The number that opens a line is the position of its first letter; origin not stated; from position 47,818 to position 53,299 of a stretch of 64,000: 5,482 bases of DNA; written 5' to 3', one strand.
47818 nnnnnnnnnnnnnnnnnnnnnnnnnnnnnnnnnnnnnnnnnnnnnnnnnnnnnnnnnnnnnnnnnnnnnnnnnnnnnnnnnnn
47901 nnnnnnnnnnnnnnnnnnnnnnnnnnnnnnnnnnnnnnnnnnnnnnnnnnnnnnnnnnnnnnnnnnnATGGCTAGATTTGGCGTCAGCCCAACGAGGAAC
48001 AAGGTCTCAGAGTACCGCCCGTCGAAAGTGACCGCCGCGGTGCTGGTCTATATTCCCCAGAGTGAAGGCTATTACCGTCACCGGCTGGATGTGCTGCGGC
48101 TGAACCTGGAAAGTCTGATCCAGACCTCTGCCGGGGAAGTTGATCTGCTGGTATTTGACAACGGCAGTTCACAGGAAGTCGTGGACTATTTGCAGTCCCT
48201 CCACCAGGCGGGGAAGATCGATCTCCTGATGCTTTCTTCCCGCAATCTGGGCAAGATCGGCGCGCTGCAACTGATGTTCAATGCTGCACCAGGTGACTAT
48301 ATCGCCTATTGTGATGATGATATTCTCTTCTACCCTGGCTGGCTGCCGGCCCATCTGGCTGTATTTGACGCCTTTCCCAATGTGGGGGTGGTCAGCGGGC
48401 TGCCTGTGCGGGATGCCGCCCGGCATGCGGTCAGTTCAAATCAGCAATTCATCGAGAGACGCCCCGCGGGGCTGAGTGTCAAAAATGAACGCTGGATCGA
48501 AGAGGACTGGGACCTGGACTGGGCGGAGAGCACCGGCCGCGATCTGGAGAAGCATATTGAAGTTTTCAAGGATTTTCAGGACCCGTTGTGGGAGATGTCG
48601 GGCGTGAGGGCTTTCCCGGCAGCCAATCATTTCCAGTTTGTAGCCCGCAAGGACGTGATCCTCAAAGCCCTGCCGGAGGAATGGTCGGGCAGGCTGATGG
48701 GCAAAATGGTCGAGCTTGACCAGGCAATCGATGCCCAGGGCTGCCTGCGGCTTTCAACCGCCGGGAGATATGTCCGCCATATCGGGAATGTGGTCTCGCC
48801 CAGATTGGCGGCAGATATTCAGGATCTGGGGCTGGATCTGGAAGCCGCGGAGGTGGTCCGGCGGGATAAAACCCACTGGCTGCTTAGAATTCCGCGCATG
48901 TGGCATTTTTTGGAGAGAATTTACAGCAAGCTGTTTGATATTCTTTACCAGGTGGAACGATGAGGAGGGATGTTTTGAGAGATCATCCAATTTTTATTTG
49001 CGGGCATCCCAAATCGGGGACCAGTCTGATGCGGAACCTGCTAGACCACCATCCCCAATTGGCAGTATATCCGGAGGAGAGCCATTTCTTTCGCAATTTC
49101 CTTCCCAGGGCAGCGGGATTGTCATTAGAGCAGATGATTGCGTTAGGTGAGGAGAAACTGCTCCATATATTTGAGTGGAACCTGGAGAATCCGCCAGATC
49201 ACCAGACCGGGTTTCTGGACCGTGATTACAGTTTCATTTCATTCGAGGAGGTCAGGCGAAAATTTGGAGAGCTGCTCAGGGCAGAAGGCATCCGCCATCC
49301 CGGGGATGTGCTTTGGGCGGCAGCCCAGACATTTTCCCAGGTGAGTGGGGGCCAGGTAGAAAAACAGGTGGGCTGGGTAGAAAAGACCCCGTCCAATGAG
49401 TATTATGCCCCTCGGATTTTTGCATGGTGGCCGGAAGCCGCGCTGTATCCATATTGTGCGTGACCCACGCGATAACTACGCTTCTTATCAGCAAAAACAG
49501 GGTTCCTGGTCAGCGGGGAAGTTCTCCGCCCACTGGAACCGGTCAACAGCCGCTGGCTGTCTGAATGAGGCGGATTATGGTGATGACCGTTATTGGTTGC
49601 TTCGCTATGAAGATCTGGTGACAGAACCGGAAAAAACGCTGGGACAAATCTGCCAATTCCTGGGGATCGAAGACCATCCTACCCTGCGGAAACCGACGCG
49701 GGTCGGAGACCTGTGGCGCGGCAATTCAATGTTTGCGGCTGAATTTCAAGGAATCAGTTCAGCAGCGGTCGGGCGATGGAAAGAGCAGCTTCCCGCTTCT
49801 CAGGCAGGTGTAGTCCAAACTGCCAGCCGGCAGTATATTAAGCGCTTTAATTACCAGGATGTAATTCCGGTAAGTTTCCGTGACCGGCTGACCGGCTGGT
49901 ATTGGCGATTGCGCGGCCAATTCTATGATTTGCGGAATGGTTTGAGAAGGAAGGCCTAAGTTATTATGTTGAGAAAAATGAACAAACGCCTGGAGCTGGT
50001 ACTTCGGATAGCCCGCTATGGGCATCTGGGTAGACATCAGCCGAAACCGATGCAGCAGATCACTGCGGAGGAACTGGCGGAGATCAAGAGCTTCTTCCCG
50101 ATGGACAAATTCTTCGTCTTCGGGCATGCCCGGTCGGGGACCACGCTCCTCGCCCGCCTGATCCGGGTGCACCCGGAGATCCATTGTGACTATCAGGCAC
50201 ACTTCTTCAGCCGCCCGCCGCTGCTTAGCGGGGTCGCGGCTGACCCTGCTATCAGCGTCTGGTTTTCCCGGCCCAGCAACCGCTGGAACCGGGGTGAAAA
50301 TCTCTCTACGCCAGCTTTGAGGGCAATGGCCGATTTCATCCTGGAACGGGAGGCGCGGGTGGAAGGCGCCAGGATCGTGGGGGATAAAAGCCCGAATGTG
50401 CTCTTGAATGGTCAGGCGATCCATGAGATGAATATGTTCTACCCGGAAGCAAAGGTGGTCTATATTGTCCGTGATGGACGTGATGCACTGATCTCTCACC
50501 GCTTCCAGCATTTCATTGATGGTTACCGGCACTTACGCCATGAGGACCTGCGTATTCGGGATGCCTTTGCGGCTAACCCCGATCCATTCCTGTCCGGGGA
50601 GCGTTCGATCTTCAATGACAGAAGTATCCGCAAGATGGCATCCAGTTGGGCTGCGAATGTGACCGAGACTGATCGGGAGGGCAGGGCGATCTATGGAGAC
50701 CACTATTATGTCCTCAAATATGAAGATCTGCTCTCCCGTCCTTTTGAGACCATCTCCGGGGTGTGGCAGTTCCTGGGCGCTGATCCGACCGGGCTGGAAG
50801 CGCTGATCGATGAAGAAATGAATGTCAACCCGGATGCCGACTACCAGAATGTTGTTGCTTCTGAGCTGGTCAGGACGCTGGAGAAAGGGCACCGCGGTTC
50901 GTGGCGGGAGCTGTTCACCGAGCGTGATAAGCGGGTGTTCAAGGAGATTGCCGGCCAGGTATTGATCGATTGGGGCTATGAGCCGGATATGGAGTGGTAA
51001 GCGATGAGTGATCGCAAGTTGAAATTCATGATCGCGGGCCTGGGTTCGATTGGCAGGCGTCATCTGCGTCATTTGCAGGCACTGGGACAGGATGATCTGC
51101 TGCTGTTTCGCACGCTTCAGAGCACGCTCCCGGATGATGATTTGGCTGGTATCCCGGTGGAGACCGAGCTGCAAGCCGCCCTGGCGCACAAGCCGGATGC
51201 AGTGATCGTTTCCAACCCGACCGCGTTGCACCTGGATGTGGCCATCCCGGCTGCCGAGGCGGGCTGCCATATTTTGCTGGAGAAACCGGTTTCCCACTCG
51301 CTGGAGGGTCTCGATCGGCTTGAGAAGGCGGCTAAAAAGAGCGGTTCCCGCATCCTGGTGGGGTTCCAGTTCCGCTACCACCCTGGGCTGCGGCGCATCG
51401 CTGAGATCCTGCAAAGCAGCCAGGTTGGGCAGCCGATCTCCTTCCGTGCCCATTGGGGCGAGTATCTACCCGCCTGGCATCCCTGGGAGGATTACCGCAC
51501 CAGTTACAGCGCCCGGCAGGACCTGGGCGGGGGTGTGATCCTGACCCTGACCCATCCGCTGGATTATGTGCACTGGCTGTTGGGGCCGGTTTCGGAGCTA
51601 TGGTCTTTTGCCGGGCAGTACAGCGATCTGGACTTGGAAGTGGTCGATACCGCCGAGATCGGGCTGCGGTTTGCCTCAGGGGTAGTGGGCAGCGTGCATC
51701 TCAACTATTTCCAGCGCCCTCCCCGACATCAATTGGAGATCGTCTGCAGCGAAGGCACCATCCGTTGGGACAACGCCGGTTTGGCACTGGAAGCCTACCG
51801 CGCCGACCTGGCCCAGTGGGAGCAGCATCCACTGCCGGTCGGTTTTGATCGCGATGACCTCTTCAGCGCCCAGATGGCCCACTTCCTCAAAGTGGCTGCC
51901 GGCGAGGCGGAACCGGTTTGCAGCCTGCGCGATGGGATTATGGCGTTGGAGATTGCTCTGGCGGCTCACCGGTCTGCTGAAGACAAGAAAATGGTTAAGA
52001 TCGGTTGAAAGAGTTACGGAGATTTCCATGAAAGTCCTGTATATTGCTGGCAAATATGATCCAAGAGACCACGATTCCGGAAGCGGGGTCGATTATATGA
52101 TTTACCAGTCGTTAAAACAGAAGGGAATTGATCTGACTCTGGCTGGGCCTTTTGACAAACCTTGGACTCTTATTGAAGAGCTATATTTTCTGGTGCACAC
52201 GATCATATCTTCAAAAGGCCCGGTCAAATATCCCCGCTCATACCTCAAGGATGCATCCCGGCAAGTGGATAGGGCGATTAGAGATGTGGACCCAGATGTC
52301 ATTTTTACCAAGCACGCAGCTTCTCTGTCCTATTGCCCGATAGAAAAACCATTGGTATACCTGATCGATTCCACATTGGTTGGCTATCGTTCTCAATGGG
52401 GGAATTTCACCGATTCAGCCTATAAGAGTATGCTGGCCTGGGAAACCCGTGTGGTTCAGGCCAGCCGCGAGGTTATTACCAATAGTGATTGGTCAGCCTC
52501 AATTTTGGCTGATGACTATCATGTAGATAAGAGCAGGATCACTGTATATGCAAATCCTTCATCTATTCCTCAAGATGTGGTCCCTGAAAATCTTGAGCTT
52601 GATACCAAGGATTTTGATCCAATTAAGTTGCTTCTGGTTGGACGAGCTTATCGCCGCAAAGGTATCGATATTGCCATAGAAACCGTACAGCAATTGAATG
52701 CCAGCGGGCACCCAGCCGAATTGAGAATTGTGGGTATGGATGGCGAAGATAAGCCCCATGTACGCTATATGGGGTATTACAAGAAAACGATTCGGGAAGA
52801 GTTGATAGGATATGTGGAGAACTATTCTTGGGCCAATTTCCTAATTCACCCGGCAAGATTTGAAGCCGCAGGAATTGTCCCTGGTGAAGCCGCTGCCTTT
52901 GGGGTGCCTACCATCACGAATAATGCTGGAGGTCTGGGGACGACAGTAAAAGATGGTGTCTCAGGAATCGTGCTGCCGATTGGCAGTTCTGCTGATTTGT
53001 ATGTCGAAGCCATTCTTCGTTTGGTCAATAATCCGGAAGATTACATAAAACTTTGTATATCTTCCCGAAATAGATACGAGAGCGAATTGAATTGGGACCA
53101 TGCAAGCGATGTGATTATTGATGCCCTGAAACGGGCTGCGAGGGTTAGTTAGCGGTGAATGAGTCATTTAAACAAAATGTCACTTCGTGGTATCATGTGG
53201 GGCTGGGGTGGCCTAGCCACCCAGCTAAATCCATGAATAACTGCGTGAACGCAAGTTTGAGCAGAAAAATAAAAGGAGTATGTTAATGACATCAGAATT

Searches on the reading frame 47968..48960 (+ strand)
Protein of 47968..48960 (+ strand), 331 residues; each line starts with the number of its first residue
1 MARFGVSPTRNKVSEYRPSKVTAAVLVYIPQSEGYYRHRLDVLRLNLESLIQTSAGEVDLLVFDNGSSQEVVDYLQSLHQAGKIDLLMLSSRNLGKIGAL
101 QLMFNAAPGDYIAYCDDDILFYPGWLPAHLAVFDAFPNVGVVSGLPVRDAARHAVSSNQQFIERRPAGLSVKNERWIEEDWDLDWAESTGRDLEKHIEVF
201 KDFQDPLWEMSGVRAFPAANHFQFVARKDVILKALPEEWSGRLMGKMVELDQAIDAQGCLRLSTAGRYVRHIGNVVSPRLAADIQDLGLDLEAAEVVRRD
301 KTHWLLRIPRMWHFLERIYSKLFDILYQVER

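Call 28: search_protein_families(library=pfam, max_evalue=0.0001, proteins=[window:47968-48960:+])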
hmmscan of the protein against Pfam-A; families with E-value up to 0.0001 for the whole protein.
window:47968-48960:+ (331 aa): 2 families
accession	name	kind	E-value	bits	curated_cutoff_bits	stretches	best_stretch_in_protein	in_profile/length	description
PF00535.33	Glycos_transf_2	-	1.3e-16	61.4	23.3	1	40-164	10-132/168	Glycosyl transferase family 2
PF13641.12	Glyco_tranf_2_3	-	2.2e-05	25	27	1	39-156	12-133/230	Glycosyltransferase like family 2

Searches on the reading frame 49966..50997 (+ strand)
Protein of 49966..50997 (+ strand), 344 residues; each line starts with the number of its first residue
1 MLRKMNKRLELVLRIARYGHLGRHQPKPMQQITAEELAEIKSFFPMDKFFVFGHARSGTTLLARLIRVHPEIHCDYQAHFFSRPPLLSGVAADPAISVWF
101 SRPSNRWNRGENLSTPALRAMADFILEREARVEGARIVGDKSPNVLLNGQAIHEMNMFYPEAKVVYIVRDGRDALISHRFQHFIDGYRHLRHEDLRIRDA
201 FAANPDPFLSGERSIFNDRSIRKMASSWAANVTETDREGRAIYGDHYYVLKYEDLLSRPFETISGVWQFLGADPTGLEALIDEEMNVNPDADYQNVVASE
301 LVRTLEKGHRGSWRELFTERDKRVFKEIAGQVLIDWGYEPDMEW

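Call 28: search_protein_families(library=pfam, max_evalue=0.0001, proteins=[window:49966-50997:+])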
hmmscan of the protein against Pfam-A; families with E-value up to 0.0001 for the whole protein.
window:49966-50997:+ (344 aa): 2 families
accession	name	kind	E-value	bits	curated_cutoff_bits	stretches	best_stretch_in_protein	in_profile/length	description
PF13469.12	Sulfotransfer_3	-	3.1e-23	83.6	27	1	49-272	2-212/216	Sulfotransferase family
PF00685.33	Sulfotransfer_1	-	1.7e-15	57.6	22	1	47-336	2-254/255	Sulfotransferase domain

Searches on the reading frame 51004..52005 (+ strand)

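Call 28: search_protein_families(library=pfam, max_evalue=0.0001, proteins=[window:51004-52005:+])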
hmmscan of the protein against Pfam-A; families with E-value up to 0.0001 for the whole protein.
window:51004-52005:+ (334 aa): 3 families
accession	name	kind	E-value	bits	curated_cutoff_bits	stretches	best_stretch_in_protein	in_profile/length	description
PF22725.1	GFO_IDH_MocA_C3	-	2.3e-20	73.3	27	1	130-254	2-124/124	GFO/IDH/MocA C-terminal domain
PF01408.29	GFO_IDH_MocA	-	1.6e-17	64.7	24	1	7-121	2-120/120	Oxidoreductase family, NAD-binding Rossmann fold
PF02894.22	GFO_IDH_MocA_C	-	1.4e-13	51.6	22.9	1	137-333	5-218/218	Oxidoreductase family, C-terminal alpha/beta domain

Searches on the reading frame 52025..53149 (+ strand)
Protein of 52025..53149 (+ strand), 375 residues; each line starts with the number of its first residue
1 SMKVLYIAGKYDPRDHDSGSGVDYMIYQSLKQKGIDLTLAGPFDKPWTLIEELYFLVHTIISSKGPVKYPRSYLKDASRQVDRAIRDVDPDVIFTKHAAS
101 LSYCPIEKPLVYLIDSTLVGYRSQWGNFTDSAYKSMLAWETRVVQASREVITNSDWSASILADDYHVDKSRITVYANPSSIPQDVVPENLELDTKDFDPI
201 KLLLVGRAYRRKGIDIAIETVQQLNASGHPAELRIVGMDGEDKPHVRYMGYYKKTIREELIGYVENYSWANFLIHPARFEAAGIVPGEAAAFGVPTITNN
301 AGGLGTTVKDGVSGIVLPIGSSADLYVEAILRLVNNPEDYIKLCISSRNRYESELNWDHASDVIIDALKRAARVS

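Call 28: search_protein_families(library=pfam, max_evalue=0.0001, proteins=[window:52025-53149:+])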
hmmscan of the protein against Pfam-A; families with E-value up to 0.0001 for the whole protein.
window:52025-53149:+ (375 aa): 5 families
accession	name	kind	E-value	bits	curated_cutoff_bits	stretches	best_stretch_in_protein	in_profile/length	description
PF00534.26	Glycos_transf_1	-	4.7e-21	75.5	26.4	1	198-340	14-162/172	Glycosyl transferases group 1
PF13692.12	Glyco_trans_1_4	-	3.8e-18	66.6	27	1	201-336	3-142/142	Glycosyl transferases group 1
PF13439.12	Glyco_transf_4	-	2.6e-11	44.3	28.5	1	27-177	12-164/170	Glycosyltransferase Family 4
PF20706.3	GT4-conflict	-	2.2e-10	40.5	26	1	198-362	196-383/385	Family 4 Glycosyltransferase in conflict systems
PF13579.12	Glyco_trans_4_4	-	7.5e-05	23.6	29.7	0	73-177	56-157/158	Glycosyl transferase 4-like domain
